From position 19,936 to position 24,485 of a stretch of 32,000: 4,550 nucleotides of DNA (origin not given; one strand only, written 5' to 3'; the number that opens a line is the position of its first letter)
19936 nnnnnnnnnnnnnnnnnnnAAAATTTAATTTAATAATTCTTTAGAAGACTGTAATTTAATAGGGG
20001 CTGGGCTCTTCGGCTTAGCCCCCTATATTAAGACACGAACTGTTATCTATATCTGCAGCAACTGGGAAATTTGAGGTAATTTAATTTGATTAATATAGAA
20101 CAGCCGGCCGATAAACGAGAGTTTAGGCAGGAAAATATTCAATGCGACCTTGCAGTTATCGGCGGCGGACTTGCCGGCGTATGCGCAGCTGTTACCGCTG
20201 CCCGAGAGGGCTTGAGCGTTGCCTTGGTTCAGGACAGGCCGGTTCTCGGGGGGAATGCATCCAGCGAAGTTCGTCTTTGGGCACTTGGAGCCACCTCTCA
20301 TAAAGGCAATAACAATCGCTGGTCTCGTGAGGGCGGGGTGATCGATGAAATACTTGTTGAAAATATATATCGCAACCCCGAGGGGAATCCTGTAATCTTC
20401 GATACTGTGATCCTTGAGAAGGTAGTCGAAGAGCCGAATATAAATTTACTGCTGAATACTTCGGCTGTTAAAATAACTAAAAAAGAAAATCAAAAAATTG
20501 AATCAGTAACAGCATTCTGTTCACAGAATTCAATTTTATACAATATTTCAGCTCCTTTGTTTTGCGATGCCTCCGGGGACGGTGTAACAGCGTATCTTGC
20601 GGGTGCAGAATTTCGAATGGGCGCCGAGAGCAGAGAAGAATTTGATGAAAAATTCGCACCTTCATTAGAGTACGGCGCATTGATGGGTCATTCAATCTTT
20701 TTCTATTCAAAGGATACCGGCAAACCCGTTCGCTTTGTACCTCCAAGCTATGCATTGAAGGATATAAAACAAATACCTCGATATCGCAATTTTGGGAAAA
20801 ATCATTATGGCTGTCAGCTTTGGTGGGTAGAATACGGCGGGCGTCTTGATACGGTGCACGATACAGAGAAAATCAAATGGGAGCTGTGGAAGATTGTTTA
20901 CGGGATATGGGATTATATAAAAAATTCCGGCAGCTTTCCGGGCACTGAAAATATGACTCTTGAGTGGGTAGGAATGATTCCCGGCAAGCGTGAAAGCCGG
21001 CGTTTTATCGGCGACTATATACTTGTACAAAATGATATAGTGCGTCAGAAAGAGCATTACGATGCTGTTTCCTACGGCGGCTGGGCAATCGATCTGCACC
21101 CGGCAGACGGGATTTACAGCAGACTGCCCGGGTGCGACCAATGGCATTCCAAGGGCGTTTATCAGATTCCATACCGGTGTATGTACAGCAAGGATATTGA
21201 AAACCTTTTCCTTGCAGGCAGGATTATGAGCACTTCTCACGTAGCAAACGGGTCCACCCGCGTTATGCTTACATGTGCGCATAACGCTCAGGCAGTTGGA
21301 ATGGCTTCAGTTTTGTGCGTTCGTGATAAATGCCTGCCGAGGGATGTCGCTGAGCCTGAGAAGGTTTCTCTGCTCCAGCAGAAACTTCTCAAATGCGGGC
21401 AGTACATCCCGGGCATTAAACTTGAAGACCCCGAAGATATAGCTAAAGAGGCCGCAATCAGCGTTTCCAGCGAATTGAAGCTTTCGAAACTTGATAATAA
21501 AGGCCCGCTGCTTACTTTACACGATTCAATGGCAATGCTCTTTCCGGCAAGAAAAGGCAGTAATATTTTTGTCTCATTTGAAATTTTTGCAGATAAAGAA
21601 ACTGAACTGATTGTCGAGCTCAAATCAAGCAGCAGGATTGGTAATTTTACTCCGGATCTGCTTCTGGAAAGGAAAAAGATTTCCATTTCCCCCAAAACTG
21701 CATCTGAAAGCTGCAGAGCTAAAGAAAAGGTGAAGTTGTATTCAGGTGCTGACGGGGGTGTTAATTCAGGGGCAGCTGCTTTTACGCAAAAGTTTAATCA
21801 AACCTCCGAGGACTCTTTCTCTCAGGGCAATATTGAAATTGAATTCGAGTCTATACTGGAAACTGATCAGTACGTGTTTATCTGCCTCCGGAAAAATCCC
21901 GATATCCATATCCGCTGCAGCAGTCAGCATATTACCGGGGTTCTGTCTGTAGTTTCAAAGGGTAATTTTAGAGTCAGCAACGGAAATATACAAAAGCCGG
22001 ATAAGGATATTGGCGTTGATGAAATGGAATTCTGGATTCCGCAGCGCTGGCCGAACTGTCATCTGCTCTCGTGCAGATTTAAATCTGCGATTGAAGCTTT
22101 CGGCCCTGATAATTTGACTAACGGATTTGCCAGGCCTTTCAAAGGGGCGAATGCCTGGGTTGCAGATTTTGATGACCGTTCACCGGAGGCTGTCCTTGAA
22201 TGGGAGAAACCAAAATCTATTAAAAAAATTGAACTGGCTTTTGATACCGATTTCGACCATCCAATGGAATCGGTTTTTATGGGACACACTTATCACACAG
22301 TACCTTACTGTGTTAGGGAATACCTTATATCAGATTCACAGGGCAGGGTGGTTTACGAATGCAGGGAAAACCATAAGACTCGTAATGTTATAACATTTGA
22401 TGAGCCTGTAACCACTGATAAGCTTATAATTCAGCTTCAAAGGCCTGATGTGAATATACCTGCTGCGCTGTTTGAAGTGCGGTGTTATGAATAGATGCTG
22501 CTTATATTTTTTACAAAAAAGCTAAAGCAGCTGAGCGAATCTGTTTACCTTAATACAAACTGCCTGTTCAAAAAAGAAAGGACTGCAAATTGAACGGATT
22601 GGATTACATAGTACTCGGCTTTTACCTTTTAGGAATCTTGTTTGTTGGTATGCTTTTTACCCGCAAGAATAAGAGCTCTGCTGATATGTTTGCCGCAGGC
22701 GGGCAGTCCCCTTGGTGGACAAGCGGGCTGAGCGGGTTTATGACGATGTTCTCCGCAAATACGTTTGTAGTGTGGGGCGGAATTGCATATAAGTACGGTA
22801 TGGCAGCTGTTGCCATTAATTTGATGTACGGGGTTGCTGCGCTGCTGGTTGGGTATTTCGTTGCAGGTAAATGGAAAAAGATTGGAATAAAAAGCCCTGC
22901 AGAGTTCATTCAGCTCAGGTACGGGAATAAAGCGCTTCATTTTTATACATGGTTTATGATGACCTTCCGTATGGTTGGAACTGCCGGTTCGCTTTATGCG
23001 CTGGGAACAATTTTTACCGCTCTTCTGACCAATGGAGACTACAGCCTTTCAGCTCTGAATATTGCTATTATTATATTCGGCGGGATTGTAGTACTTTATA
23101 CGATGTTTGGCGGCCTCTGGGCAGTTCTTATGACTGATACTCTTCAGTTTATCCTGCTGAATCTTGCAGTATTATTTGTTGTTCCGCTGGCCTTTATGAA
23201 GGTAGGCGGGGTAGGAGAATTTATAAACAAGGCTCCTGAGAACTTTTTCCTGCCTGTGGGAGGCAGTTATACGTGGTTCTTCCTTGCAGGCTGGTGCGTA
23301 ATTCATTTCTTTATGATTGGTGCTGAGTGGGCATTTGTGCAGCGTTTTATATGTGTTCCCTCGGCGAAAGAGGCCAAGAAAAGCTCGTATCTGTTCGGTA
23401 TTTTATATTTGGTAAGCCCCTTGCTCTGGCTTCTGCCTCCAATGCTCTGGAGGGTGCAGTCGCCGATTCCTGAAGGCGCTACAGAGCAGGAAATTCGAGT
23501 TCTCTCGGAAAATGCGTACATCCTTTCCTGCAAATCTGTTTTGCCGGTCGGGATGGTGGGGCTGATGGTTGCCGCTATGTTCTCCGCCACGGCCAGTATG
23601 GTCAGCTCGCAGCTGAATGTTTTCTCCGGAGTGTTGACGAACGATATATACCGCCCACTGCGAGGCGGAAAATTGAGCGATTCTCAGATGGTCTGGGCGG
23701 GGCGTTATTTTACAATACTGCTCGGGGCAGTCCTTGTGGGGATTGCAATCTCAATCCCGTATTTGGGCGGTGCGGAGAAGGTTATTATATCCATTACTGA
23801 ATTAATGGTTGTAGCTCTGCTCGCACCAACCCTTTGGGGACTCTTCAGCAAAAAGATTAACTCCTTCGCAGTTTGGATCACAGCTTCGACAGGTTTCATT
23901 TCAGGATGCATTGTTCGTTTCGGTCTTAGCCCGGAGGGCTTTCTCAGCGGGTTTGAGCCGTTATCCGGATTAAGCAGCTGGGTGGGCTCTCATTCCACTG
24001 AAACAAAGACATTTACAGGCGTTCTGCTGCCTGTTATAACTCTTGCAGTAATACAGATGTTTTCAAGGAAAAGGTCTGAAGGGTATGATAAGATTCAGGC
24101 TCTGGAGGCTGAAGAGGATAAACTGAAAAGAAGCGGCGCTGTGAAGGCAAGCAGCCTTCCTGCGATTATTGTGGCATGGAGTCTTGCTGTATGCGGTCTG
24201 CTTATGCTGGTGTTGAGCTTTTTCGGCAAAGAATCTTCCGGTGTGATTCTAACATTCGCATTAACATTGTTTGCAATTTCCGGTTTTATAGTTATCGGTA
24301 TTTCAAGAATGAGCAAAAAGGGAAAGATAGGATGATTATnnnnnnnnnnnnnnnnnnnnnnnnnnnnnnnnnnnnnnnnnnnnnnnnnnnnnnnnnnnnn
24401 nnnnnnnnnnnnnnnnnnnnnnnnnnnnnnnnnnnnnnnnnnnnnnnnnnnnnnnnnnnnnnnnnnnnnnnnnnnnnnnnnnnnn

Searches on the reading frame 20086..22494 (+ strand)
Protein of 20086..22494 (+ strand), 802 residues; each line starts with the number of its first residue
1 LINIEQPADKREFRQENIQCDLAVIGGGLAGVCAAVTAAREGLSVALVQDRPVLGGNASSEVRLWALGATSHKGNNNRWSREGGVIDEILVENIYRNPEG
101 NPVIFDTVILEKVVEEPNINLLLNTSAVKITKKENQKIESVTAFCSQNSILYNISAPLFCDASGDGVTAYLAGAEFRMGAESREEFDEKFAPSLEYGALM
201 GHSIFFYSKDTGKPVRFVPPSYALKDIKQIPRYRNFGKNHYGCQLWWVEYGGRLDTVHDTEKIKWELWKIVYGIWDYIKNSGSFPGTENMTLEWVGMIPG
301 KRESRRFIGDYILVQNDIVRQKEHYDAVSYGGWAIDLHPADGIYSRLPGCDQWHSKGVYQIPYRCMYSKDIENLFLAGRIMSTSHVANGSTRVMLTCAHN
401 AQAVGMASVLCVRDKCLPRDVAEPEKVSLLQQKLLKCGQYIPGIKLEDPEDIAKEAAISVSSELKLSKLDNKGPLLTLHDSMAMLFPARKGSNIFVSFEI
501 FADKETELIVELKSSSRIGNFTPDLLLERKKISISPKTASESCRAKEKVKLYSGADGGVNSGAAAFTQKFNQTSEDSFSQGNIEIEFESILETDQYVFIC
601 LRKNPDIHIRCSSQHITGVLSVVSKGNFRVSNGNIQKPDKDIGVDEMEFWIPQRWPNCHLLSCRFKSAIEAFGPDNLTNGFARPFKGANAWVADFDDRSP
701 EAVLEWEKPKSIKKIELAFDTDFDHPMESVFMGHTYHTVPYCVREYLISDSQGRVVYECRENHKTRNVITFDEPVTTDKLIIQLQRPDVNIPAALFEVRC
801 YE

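Call 5: search_protein_families(library=pfam, proteins=[window:20086-22494:+], max_evalue=0.001)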
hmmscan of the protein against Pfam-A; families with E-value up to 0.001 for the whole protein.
window:20086-22494:+ (802 aa): 7 families
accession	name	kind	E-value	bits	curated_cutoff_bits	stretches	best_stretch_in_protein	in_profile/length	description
PF12831.13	FAD_oxidored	-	2.6e-95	320.6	27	1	21-434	1-416/416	FAD dependent oxidoreductase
PF13450.12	NAD_binding_8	-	5.2e-08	33.5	21.9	1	24-63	1-40/68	NAD(P)-binding Rossmann-like domain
PF00890.30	FAD_binding_2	-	1.6e-07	31.3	20.4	1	21-72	1-53/414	FAD binding domain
PF01266.30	DAO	-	1.9e-07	31.4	27.9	1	21-82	1-66/353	FAD dependent oxidoreductase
PF01134.28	GIDA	-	8.7e-06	25.5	22.1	1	21-49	1-29/391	Glucose inhibited division protein A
PF07992.20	Pyr_redox_2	-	1.7e-05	24.8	26.1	1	21-134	2-82/291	Pyridine nucleotide-disulphide oxidoreductase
PF00070.33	Pyr_redox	-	0.00011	23.1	22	0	109-143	45-79/82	Pyridine nucleotide-disulphide oxidoreductase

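Call 31: search_protein_families(library=ncbifam, proteins=[window:20086-22491:+], max_evalue=0.01)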
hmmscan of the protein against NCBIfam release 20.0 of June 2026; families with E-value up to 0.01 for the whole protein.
window:20086-22491:+ (802 aa): 70 families (the best 25 are shown)
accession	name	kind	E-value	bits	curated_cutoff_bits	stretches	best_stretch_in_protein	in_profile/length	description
NF004789.0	PRK06134.1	subfamily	1.3e-08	33.9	747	1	14-65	7-59/581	FAD-dependent oxidoreductase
NF003725.0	PRK05329.2-4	equivalog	5.9e-08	32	345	1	15-50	4-39/429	glycerol-3-phosphate dehydrogenase subunit GlpB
TIGR01372.1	soxA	subfamily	7.3e-08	30.6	1164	1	8-61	157-210/996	sarcosine oxidase subunit alpha family protein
TIGR03140.1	AhpF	equivalog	2.3e-07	29.7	502.9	1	8-58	201-249/515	alkyl hydroperoxide reductase subunit F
TIGR03467.1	HpnE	equivalog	6.3e-07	29.1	283.05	1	23-61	2-40/430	hydroxysqualene dehydroxylase HpnE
NF006130.0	PRK08274.1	equivalog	7.6e-07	28.3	369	1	17-58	3-46/467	FAD-dependent tricarballylate dehydrogenase TcuA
NF009476.0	PRK12839.1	equivalog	5.2e-06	24.9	940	1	16-66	5-56/572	FAD-dependent oxidoreductase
NF005511.0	PRK07121.1-4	equivalog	6.5e-06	24.9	466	1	14-71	15-72/553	FAD-binding protein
NF005691.0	PRK07494.1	equivalog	1.3e-05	24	459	1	15-52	4-41/404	UbiH/UbiF family hydroxylase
TIGR02485.1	CobZ_N-term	equivalog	1.4e-05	24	372.55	1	21-59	3-43/437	FAD-dependent tricarballylate dehydrogenase TcuA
NF053677.1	Desat2ChcC2Cyan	equivalog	1.4e-05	23.7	900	1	20-68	1-50/558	4-oxocyclohex-2-ene-1-carboxylate 5-dehydrogenase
NF009477.0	PRK12843.1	equivalog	2.2e-05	23.1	758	1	14-66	11-64/578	FAD-dependent oxidoreductase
NF005882.1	PRK07843.1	equivalog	3.9e-05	22.3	788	1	20-60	2-43/547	3-oxosteroid 1-dehydrogenase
NF040770.1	hetero_SS_HdrA2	exception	4.1e-05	21.9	1100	1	12-57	132-177/777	CoB-CoM heterodisulfide reductase HdrA2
TIGR03197.1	MnmC_Cterm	equivalog_domain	4.6e-05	22.7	174.2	1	22-61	2-41/400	FAD-dependent 5-carboxymethylaminomethyl-2-thiouridine(34) oxidoreductase MnmC1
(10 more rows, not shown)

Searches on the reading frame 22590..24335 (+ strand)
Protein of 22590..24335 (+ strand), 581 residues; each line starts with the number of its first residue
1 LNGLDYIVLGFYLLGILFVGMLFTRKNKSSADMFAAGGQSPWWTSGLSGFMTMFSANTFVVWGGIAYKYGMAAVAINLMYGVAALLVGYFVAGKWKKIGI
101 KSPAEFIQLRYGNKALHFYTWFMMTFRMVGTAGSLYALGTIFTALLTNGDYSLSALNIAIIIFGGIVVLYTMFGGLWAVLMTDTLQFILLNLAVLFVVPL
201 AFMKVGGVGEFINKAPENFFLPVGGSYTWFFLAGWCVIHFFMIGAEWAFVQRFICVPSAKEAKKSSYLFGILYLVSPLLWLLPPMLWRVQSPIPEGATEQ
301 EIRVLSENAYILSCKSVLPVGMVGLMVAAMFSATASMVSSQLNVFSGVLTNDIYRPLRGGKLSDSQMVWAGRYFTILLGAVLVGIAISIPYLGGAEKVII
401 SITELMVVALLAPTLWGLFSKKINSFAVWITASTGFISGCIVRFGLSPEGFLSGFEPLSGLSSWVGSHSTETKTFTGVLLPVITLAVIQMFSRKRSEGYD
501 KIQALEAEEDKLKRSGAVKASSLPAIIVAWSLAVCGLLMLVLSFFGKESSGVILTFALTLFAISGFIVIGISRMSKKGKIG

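Call 5: search_protein_families(library=pfam, proteins=[window:22590-24335:+], max_evalue=0.001)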
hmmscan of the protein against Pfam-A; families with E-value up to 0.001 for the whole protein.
window:22590-24335:+ (581 aa): 1 family
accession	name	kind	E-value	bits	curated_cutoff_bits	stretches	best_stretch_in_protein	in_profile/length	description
PF00474.23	SSF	-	2.6e-33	115.9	22.8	1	34-425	2-396/406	Sodium:solute symporter family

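Call 31: search_protein_families(library=ncbifam, proteins=[window:22590-24332:+], max_evalue=0.01)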
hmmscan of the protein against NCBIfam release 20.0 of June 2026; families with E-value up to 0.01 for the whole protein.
window:22590-24332:+ (581 aa): 6 families
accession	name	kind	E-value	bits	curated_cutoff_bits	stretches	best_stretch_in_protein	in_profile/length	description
TIGR00813.1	sss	superfamily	9.7e-47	159.9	184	1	34-428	2-404/411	sodium/solute symporter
NF007790.0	PRK10484.1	equivalog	7.6e-31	107.5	401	1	14-456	14-457/527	solute:sodium symporter family transporter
TIGR02121.1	Na_Pro_sym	equivalog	1.8e-17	63.3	515.5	1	6-386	4-383/488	sodium/proline symporter PutP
TIGR03648.1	Na_symport_lg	subfamily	7.8e-11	41.1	320.75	2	317-497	357-535/547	VC_2705 family sodium/solute symporter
TIGR02119.1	panF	equivalog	3.6e-10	39.5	328.05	1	50-427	52-422/471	sodium/pantothenate symporter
NF011948.0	PRK15419.1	equivalog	2.6e-07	29.9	955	1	10-387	12-389/502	sodium/proline symporter PutP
